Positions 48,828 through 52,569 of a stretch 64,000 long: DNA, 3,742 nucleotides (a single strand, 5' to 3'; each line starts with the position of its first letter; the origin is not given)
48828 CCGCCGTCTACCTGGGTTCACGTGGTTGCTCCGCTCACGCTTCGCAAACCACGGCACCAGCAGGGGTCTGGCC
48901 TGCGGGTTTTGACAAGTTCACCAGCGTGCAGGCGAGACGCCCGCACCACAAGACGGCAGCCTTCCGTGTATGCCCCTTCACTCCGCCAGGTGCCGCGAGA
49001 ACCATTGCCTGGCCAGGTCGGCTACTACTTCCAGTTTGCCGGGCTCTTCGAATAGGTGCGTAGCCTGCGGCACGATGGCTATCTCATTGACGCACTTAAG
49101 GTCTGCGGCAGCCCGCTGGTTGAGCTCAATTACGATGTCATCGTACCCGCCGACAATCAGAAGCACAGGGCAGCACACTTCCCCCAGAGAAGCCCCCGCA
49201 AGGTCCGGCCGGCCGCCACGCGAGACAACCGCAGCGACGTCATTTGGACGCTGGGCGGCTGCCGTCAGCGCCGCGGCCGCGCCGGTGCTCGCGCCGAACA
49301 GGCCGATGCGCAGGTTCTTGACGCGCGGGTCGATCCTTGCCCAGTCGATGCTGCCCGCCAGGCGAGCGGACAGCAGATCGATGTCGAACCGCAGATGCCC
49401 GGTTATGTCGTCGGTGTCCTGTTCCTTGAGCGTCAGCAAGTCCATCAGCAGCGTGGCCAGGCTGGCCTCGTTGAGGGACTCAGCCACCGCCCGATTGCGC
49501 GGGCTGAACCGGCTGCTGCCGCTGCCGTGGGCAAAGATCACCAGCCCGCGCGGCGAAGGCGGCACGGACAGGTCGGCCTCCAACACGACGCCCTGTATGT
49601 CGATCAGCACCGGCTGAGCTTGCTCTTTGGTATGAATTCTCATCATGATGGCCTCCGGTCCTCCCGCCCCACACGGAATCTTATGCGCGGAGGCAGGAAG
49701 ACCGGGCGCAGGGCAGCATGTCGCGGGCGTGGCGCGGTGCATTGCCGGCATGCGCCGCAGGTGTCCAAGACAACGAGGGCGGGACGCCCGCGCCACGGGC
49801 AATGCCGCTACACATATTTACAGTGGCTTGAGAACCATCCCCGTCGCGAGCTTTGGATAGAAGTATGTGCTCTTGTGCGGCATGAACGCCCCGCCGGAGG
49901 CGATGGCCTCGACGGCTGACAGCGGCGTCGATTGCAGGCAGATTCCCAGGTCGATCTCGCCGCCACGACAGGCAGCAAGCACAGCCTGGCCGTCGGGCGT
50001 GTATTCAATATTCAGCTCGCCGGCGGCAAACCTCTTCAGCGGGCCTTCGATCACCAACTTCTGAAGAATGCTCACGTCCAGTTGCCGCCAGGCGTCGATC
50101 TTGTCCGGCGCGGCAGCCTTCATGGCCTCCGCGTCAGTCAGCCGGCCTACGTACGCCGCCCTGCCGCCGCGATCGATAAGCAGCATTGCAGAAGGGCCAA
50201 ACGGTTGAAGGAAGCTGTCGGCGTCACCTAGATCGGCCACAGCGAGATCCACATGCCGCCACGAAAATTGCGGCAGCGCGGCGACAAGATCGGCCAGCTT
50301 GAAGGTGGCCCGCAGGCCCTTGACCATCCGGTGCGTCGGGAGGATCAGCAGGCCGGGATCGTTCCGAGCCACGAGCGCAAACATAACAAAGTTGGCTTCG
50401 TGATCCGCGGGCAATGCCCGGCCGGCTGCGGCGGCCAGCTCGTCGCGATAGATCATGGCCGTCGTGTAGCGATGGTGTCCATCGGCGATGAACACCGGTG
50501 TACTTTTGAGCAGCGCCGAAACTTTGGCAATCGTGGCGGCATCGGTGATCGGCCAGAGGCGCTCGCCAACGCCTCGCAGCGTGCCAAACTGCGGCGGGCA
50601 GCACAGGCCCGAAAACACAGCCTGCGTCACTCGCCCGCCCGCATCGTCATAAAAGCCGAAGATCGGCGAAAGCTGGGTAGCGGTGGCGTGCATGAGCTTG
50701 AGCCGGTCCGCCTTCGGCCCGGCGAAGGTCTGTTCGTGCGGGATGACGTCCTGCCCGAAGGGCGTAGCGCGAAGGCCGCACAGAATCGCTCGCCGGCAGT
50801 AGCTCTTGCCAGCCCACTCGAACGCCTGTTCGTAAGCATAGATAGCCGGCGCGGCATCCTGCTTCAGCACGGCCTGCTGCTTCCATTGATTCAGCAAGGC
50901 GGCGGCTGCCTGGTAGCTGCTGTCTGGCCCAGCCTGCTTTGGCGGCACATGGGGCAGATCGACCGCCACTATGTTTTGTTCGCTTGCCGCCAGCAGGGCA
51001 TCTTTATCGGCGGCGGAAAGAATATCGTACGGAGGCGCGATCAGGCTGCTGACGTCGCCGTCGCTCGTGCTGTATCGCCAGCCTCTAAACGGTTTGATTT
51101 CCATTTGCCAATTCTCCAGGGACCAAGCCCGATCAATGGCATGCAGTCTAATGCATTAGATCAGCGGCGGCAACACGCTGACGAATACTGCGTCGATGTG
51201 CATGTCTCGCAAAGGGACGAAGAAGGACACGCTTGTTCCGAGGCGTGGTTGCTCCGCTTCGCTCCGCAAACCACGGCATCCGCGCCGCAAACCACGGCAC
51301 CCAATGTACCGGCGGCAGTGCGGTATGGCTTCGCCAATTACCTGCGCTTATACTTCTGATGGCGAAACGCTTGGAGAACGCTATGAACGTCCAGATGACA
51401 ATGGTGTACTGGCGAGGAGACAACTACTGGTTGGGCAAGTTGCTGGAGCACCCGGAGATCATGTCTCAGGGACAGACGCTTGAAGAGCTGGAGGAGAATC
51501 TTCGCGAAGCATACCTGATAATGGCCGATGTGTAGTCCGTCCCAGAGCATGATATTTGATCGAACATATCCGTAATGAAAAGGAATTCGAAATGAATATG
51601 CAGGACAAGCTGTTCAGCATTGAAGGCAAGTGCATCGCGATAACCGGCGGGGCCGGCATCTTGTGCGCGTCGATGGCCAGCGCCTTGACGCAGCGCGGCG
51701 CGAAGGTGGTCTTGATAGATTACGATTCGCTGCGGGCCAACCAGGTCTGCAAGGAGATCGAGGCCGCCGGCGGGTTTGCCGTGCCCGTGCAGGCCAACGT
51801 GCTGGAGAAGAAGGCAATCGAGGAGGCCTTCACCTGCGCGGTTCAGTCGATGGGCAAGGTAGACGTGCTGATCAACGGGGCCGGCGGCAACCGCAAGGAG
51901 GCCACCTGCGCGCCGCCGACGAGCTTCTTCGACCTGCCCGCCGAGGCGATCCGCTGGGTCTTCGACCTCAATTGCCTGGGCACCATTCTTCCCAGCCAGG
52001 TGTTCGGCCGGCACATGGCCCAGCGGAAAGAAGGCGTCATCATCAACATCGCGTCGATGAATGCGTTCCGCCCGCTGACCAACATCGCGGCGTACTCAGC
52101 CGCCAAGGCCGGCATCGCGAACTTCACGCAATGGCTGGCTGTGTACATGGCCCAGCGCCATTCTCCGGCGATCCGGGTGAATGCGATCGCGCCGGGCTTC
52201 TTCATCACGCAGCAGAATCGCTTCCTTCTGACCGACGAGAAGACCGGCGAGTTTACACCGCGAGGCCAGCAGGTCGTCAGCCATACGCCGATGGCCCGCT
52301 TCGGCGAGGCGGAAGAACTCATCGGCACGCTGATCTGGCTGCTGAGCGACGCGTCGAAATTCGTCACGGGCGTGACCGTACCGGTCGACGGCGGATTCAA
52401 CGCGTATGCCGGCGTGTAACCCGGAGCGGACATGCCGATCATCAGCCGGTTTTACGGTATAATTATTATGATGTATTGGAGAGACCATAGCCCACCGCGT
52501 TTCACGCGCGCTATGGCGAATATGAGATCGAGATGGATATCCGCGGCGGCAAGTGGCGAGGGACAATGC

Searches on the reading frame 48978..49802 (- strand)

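Call 69: search_protein_families(library=pfam, proteins=[window:48978-49802:-], max_evalue=0.00001)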
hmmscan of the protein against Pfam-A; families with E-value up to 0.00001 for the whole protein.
window:48978-49802:- (274 aa): 2 families
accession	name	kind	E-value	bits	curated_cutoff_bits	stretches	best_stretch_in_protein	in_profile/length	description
PF01738.24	DLH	-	1.1e-06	28.9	21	1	142-256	75-193/217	Dienelactone hydrolase family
PF12146.15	Hydrolase_4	-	3.3e-06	27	27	0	83-193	2-105/239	Serine aminopeptidase, S33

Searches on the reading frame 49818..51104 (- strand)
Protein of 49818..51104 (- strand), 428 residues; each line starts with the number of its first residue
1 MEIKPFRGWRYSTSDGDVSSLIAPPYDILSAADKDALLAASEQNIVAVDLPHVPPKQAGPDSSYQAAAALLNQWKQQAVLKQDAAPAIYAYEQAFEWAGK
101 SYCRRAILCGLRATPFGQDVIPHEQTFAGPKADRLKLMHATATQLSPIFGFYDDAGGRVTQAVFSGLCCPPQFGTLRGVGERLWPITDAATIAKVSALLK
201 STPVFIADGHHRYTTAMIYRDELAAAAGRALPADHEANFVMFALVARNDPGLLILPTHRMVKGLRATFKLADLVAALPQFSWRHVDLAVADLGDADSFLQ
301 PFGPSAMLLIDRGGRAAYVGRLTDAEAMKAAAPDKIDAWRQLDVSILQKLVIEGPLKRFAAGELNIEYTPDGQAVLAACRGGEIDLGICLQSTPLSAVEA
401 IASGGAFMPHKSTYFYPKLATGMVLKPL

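Call 69: search_protein_families(library=pfam, proteins=[window:49818-51104:-], max_evalue=0.00001)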
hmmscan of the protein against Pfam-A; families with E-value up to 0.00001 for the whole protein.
window:49818-51104:- (428 aa): 1 family
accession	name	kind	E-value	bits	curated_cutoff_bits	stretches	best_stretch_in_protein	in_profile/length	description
PF06245.16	DUF1015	-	2.2e-72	244.2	25.8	1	3-345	1-325/325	Protein of unknown function (DUF1015)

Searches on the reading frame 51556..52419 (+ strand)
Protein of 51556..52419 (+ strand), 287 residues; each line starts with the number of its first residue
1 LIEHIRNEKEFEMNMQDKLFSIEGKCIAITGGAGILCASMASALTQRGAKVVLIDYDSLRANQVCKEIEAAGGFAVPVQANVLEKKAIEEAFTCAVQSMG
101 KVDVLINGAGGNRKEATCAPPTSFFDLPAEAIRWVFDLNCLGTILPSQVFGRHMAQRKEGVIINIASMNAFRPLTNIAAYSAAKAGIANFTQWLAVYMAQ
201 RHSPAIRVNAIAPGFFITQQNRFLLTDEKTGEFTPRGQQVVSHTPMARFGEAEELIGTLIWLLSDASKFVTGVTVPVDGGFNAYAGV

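Call 69: search_protein_families(library=pfam, proteins=[window:51556-52419:+], max_evalue=0.00001)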
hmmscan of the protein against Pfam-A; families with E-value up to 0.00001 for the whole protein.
window:51556-52419:+ (287 aa): 2 families
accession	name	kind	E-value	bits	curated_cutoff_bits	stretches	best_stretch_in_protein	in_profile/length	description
PF13561.12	adh_short_C2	-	4.2e-43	148.1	27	1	38-282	10-236/236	Enoyl-(Acyl carrier protein) reductase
PF00106.31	adh_short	-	7e-43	146.8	26.6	1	25-224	1-190/195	short chain dehydrogenase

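Call 83: search_protein_families(library=ncbifam, proteins=[window:51556-52419:+], max_evalue=0.00001)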
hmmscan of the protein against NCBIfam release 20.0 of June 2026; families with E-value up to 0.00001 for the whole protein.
window:51556-52419:+ (287 aa): 214 families (the best 25 are shown)
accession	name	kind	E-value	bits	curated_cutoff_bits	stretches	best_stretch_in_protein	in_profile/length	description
NF006132.0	PRK08277.1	subfamily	1.5e-109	365.7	281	1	18-287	4-280/280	D-mannonate oxidoreductase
NF006070.0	PRK08213.1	subfamily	4.6e-53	180.4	279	1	17-283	5-258/259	gluconate 5-dehydrogenase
NF005559.1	PRK07231.1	subfamily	2.5e-51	174.6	215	1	22-281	2-247/249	glucose 1-dehydrogenase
NF005983.0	PRK08085.1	equivalog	5.9e-45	153.9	408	1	18-282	3-251/254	gluconate 5-dehydrogenase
NF005488.0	PRK07097.1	equivalog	3.3e-44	151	369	1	17-286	3-262/266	gluconate 5-dehydrogenase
NF004791.0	PRK06138.1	equivalog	1.5e-43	148.9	312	1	22-283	3-251/252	SDR family oxidoreductase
NF005390.0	PRK06935.1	equivalog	2.8e-43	148.1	369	1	15-281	6-255/258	2-dehydro-3-deoxy-D-gluconate 5-dehydrogenase KduD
NF004778.0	PRK06124.1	equivalog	8.3e-43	146.6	303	1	18-282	5-253/256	SDR family oxidoreductase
NF004198.0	PRK05653.1-3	equivalog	1.8e-42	145.5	296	1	22-281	5-246/248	3-oxoacyl-ACP reductase FabG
TIGR01832.1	kduD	equivalog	3.9e-42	144.5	338.85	1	20-282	1-246/248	2-dehydro-3-deoxy-D-gluconate 5-dehydrogenase KduD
NF009466.0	PRK12826.1-2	subfamily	1.9e-41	142.2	222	1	27-282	6-245/248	3-oxoacyl-ACP reductase FabG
NF004773.0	PRK06113.1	equivalog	6.3e-41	140.5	367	1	17-280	4-249/255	7-alpha-hydroxysteroid dehydrogenase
NF005853.0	PRK07774.1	equivalog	6.3e-41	140.4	303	1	21-281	3-246/250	SDR family oxidoreductase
NF005711.0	PRK07523.1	subfamily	9.6e-41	140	413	1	16-283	2-253/255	SDR family oxidoreductase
NF004774.0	PRK06114.1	equivalog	1.6e-40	139.1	360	1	14-283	6-261/262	SDR family oxidoreductase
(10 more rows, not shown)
